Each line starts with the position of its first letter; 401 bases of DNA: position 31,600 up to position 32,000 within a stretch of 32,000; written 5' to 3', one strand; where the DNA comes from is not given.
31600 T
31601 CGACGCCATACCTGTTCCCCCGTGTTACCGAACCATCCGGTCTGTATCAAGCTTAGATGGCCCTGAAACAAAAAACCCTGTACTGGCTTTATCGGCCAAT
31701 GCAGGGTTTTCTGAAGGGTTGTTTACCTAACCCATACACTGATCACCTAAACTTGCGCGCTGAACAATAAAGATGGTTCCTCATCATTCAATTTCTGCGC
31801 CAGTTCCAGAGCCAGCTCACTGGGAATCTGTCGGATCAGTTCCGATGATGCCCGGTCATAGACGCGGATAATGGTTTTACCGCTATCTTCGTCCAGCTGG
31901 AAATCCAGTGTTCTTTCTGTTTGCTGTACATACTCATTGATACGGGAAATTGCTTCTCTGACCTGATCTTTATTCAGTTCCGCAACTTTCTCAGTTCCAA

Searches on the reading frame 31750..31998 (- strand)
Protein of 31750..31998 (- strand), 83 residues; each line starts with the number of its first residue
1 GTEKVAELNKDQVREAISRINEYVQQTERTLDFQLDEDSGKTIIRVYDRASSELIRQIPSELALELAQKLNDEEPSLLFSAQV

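Call 21: search_protein_families(library=pfam, proteins=[window:31750-31998:-], max_evalue=0.001)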
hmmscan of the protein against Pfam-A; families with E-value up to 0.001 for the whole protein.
window:31750-31998:- (83 aa): 1 family
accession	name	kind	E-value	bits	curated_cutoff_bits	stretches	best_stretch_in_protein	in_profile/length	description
PF03646.20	FlaG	-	1e-18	67.8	23.8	1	3-72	24-93/101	FlaG protein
